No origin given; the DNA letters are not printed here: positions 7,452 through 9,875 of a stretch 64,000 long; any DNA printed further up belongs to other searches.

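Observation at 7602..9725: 707 aa protein fusing an unknown helical N-terminal region to a TerD-like C-terminal domain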

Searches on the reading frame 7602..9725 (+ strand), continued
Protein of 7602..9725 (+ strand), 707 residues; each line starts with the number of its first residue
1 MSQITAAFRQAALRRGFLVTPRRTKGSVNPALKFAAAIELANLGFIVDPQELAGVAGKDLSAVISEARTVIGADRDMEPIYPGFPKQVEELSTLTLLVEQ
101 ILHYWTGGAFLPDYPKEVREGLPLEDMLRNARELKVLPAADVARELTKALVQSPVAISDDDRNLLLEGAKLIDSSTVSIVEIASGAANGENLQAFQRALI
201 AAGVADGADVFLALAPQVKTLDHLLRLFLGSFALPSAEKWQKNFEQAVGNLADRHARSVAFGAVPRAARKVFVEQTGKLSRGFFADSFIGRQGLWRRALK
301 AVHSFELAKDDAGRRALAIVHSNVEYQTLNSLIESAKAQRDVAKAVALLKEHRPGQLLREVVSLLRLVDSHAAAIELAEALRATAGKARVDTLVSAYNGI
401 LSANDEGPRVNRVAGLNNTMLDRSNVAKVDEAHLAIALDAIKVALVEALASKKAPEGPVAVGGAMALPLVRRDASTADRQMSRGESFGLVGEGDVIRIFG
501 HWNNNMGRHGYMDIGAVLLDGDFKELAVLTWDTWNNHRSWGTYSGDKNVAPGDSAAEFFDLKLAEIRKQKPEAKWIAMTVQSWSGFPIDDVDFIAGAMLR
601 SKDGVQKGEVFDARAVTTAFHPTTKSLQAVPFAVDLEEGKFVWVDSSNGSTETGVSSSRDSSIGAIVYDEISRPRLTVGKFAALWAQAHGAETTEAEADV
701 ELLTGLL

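Call 104: get_annotated_region(hit=H61, flank=8000)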
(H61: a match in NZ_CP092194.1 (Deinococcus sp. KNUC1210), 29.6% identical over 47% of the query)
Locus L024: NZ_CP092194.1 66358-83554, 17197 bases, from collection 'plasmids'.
description: Deinococcus sp. KNUC1210 plasmid unnamed7, complete sequence
organism: Deinococcus sp. KNUC1210 (NCBI taxid 2917691)
taxonomy: Bacteria; Deinococcota; Deinococci; Deinococcales; Deinococcaceae; Deinococcus; Deinococcus sp. KNUC1210
host: -; source: Setaria viridis,cell culture,rhizospheric soil; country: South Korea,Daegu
typing (MOB-suite, as given by PLSDB): non-mobilizable
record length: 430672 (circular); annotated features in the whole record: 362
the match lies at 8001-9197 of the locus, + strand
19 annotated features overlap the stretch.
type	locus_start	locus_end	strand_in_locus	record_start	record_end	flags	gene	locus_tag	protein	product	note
CDS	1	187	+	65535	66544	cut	-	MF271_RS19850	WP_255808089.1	IS630 family transposase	-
CDS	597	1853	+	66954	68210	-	-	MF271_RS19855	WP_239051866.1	NAD(P)-binding domain-containing protein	-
CDS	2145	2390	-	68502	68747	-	-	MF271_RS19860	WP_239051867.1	hypothetical protein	-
CDS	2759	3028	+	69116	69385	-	-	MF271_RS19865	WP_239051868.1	hypothetical protein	-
CDS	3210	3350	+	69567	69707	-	-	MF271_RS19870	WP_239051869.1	hypothetical protein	-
CDS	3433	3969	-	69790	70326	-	-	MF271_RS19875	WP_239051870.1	hypothetical protein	-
CDS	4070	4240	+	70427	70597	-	-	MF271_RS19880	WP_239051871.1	hypothetical protein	-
CDS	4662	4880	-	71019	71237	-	-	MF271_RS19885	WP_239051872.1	hypothetical protein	-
CDS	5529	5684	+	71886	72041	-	-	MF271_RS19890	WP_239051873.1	hypothetical protein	-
CDS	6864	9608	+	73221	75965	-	-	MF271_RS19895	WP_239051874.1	TerD family protein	-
CDS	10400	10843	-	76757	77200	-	-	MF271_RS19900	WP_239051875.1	hypothetical protein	-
CDS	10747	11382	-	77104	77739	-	-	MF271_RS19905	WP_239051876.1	hypothetical protein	-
CDS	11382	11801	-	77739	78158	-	-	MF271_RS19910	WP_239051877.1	TerB family tellurite resistance protein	-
CDS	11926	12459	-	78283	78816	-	-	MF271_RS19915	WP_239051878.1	hypothetical protein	-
CDS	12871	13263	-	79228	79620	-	-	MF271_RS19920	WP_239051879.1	hypothetical protein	-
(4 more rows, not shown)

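Call 105: get_annotated_region(hit=H47, flank=8000)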
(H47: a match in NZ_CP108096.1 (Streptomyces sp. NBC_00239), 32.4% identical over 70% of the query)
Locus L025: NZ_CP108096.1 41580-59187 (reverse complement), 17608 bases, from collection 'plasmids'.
description: Streptomyces sp. NBC_00239 plasmid unnamed1, complete sequence
organism: Streptomyces sp. NBC_00239 (NCBI taxid 2903640)
taxonomy: Bacteria; Actinomycetota; Actinomycetes; Kitasatosporales; Streptomycetaceae; Streptomyces; Streptomyces sp. NBC 00239
host: -; source: -; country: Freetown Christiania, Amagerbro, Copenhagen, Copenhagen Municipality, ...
typing (MOB-suite, as given by PLSDB): non-mobilizable
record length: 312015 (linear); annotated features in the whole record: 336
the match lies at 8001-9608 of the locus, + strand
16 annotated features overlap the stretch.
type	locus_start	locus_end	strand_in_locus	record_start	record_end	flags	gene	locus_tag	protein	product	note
CDS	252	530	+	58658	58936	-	-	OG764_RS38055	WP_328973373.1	HU family DNA-binding protein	-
CDS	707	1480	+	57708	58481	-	-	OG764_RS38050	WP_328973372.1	hypothetical protein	-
CDS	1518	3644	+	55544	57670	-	-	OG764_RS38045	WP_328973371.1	hypothetical protein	-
CDS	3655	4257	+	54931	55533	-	-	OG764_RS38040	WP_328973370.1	hypothetical protein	-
CDS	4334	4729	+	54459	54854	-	-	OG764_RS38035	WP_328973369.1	hypothetical protein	-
CDS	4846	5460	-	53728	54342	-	-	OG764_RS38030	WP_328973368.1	hypothetical protein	-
CDS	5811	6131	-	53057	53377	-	-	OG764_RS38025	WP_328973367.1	hypothetical protein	-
CDS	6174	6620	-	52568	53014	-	-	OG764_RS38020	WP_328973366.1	hypothetical protein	-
CDS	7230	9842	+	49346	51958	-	-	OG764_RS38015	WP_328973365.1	MXAN_6230/SCO0854 family RING domain-containing protein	-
CDS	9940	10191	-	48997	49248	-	-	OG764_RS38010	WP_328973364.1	hypothetical protein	-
CDS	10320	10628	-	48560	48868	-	-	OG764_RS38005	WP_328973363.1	hypothetical protein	-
CDS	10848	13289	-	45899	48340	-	-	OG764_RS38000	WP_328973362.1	RNB domain-containing ribonuclease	-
CDS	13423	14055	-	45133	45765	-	-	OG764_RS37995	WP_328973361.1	hypothetical protein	-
CDS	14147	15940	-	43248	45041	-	-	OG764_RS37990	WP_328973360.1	VWA domain-containing protein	-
CDS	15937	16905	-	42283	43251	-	-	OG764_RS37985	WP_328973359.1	AAA family ATPase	-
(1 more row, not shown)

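Call 106: get_annotated_region(hit=H59, flank=8000)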
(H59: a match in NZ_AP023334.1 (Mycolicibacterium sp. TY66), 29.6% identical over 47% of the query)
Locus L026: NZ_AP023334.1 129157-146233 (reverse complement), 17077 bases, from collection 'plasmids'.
description: Mycolicibacterium sp. TY66 plasmid pTY66_01, complete sequence
organism: Mycolicibacterium sp. TY66 (NCBI taxid 2755560)
taxonomy: Bacteria; Actinomycetota; Actinomycetes; Mycobacteriales; Mycobacteriaceae; Mycolicibacterium; Mycolicibacterium sp. TY66
host: -; source: -; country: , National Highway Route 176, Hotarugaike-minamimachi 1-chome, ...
typing (MOB-suite, as given by PLSDB): non-mobilizable
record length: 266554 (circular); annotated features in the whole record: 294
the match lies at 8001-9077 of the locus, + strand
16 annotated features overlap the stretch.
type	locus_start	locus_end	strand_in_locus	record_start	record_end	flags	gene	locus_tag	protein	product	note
CDS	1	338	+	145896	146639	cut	-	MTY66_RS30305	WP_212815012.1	hypothetical protein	-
CDS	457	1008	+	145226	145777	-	-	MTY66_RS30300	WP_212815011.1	hypothetical protein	-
CDS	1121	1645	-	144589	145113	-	-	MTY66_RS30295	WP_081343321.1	hypothetical protein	-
CDS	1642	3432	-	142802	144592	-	-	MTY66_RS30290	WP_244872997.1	alpha/beta hydrolase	-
CDS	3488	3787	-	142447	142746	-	-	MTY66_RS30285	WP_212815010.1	type VII secretion target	GO:0009306 - protein secretion [Evidence IEA]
CDS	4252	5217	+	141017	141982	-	-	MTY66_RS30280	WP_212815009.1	hypothetical protein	-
CDS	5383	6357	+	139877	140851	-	-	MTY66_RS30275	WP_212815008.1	hypothetical protein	-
CDS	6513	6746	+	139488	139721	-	-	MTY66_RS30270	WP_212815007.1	hypothetical protein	-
CDS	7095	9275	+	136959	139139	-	-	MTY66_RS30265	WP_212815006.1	hypothetical protein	-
CDS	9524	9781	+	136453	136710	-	-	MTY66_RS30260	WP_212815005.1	hypothetical protein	-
CDS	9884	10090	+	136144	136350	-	-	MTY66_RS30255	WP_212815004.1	DUF2191 domain-containing protein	-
CDS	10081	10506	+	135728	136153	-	-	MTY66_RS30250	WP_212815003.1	PIN domain-containing protein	-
CDS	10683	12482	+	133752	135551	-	-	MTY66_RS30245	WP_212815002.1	hypothetical protein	-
CDS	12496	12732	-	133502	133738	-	-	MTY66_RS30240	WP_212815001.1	hypothetical protein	-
CDS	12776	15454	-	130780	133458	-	-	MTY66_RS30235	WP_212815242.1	DEAD/DEAH box helicase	-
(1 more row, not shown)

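Call 107: search_protein_families(library=pfam, proteins=[L020:8239-10839:+, L021:8974-11199:+, L022:8995-11103:+, L023:7932-10112:+, L024:6864-9605:+, L026:7095-9272:+, L021:8409-8759:-, L021:8086-8412:-, L021:7655-8068:-], max_evalue=0.01)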
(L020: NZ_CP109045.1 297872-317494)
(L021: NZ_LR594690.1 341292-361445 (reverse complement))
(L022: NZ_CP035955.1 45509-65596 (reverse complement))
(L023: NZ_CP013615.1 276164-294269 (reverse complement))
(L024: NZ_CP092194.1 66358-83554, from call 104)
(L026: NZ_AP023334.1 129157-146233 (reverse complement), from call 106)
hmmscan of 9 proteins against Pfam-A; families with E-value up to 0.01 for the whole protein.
L020:8239-10839:+ (867 aa): 2 families
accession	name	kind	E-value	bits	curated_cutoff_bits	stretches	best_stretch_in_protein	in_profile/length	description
PF14447.12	Prok-RING_4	-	1.4e-19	70.2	27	1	132-177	1-46/46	Prokaryotic RING finger family 4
PF13920.12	zf-C3HC4_3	-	4e-07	30.2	27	1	129-172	2-47/49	Zinc finger, C3HC4 type (RING finger)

L021:8974-11199:+ (742 aa): 1 family
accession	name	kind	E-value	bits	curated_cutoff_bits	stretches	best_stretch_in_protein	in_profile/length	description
PF14447.12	Prok-RING_4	-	1.7e-06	28.3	27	1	130-156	14-40/46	Prokaryotic RING finger family 4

L022:8995-11103:+ (703 aa): 1 family
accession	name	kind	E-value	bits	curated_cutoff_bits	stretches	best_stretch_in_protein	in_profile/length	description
PF11952.13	XTBD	-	0.0095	16.1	27.6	0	25-63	34-72/85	XRN-Two Binding Domain, XTBD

L023:7932-10112:+ (727 aa): 0 families

L024:6864-9605:+ (914 aa): 0 families

L026:7095-9272:+ (726 aa): 0 families

L021:8409-8759:- (116 aa): 1 family
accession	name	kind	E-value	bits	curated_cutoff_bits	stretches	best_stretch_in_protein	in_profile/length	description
PF19800.4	DUF6283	-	2.1e-09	38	27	1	7-95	3-81/115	Family of unknown function (DUF6283)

L021:8086-8412:- (108 aa): 0 families

L021:7655-8068:- (137 aa): 0 families

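Call 121: fold_search(model_id=the predicted structure, library=viral)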
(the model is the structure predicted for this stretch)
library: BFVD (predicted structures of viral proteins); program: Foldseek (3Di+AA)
matches with E <= 10: 637; with E <= 0.001: 6
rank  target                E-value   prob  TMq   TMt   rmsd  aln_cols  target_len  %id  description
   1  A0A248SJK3            2.2e-22  1.00  0.55  0.48  12.7       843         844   15  (no name in the UniProt tables at hand)
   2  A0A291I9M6            1.0e-21  1.00  0.44  0.42  16.1       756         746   15  Cytoplasmic protein [Lactobacillus phage LpeD]
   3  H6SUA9                4.4e-19  1.00  0.39  0.39  12.9       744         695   12  Uncharacterized protein [Campylobacter virus IBB35]
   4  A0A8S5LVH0            6.0e-19  1.00  0.40  0.42  17.5       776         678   14  Putative tellurium resistant like protein [Siphoviridae sp. ctFn287]
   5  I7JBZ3                1.4e-05  1.00  0.18  0.27  18.2       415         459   15  Uncharacterized protein [Campylobacter phage CP21]
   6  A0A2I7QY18            9.1e-05  1.00  0.19  0.67   3.9       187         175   13  (no name in the UniProt tables at hand)
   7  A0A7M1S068            1.1e-03  1.00  0.24  0.29  10.4       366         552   13  TROVE domain-containing protein [uncultured phage cr111_1]
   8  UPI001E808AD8         2.1e-03  1.00  0.19  0.53   4.9       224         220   12  (no name look-up for this kind of identifier)
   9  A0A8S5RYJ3            1.5e-02  1.00  0.16  0.37   6.0       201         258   10  BACON domain-containing protein [Myoviridae sp. ctNQV2]
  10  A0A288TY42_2          2.1e-02  0.21  0.11  0.07  40.7       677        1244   11  Putative tail fiber [Enterococcus phage EFP01]
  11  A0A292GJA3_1          2.4e-02  0.98  0.13  0.07  13.2       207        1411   11  (no name in the UniProt tables at hand)
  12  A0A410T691            2.6e-02  1.00  0.26  0.35   8.9       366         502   11  (no name in the UniProt tables at hand)
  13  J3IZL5                2.6e-02  0.69  0.14  0.23  21.4       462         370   11  (no name in the UniProt tables at hand)
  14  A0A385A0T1            2.9e-02  0.87  0.15  0.19  17.9       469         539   11  (no name in the UniProt tables at hand)
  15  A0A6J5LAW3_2          2.9e-02  0.51  0.10  0.06  44.6       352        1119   14  Uncharacterized protein [uncultured Caudovirales phage]
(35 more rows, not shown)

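Call 124: find_homologous_proteins(query=L021:8974-11199:+, max_evalue=1e-10)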
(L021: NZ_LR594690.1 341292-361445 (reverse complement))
Query L021:8974-11199:+ (742 aa): 214 proteins with E <= 1e-10 among 8000 candidates; the best 120 are listed.
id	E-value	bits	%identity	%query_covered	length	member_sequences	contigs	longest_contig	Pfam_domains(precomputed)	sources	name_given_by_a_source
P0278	0.0e+0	1646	99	100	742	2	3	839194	PF14447.13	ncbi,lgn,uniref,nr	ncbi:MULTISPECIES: RING finger family 4 domain-containing protein [unclassified Variovorax]|uniref:R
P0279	0.0e+0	1109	69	100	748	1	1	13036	PF14447.13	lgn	-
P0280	0.0e+0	1062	66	100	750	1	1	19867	PF14447.13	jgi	jgi:hypothetical protein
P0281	0.0e+0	1041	64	100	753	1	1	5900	PF14447.13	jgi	jgi:hypothetical protein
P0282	0.0e+0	1033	64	100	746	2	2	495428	PF14447.13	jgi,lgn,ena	-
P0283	2.6e-280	950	58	100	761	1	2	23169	PF14447.13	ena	-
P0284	5.4e-267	906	58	100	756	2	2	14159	PF14447.13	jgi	jgi:hypothetical protein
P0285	2.3e-259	881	57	100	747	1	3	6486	PF14447.13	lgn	-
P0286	7.8e-255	866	55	100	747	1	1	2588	PF08843.18,PF14447.13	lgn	-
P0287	3.0e-249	847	56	100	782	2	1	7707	-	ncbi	-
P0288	5.0e-247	840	54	100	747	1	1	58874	PF14447.13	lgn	-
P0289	5.2e-228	777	51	100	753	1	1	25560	-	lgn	-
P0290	2.6e-227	775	51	100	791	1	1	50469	PF14447.13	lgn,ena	-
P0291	1.0e-226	773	50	100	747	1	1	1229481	PF14447.13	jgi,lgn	jgi:hypothetical protein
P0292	3.9e-225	768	49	100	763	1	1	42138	PF14447.13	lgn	-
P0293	7.4e-224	764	48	100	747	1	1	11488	PF14447.13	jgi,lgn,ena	-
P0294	3.8e-223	761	48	100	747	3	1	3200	PF14447.13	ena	-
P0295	4.5e-223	761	48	100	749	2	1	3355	PF14447.13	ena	-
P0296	1.4e-220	753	48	100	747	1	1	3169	PF14447.13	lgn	-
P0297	3.1e-220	752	47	100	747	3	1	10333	PF14447.13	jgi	jgi:hypothetical protein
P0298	2.7e-215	735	46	100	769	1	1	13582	PF14447.13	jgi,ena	-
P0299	1.6e-213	729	54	87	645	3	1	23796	PF14447.13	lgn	-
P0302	3.3e-168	580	41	95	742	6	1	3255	PF14447.13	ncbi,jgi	jgi:hypothetical protein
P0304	2.3e-162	560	40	99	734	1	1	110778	PF14447.13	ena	-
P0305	6.5e-158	546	38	95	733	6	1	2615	PF14447.13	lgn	-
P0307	3.2e-156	540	37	100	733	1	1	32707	PF14447.13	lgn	-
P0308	7.9e-156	539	39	99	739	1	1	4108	PF14447.13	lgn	-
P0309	2.3e-154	534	39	96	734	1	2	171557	PF14447.13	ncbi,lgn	-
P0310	1.4e-153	531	39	99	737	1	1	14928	PF14447.13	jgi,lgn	-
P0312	1.1e-152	528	38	99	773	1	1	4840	PF14447.13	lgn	-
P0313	8.5e-152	525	39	100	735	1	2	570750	PF14447.13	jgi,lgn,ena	-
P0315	3.5e-150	520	38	99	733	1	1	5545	PF14447.13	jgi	-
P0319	2.1e-147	511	38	95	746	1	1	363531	PF14447.13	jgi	-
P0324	6.5e-140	486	38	99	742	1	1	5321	PF14447.13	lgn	-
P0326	2.4e-138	481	37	99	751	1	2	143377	PF14447.13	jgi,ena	-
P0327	2.5e-138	481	36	99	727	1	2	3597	PF14447.13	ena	-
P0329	1.7e-134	468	35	95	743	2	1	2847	PF14447.13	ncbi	-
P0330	1.9e-133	465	36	99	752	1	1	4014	PF14447.13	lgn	-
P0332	4.3e-131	457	35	99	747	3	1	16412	PF14447.13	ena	-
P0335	3.1e-120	421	35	91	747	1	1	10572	PF14447.13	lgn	-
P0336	4.4e-116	407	34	100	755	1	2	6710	PF14447.13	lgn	-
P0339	5.6e-114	400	33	96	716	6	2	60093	PF14447.13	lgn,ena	-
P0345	2.6e-106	375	36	94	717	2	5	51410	PF14447.13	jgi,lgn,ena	-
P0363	4.0e-101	358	32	94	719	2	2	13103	PF14447.13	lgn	-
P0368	1.6e-99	353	33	98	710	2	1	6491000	-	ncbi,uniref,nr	ncbi:TerD family protein [Bacillus sp. OV166]|uniref:TerD family protein n=1 Tax=Bacillus sp. OV166 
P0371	4.5e-99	351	34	99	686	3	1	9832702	-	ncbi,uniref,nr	ncbi:TerD family protein [Frigoriglobus tundricola]|uniref:Cytoplasmic protein n=1 Tax=Frigoriglobus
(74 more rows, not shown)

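Call 125: find_encoding_contigs(protein=P0291, flank=8000, max_places=1)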
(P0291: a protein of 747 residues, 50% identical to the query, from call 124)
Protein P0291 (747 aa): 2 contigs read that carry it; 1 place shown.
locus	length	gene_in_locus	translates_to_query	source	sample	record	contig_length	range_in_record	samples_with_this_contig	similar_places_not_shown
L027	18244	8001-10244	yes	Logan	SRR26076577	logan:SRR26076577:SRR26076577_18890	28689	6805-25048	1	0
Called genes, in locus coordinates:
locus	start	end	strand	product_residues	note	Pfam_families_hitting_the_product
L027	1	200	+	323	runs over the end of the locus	PF01764:Lipase_3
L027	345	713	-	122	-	-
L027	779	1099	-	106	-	-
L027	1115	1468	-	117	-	-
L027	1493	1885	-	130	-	-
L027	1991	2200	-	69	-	-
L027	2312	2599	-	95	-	-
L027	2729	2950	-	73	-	-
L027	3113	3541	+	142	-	-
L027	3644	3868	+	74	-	-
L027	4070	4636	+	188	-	-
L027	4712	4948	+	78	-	-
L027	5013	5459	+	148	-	-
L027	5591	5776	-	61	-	-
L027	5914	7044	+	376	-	PF01471:PG_binding_1 (weak), PF03734:YkuD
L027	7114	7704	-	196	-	-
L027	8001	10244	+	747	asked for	PF14447:Prok-RING_4 (weak)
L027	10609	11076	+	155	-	-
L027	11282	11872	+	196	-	-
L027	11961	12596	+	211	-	-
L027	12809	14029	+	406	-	PF13609:Porin_4, PF00267:Porin_1 (faint)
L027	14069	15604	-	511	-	PF20066:Glyoxalase_8 (weak)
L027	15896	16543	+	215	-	-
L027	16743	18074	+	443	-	PF03457:HA (weak)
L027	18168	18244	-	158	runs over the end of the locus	-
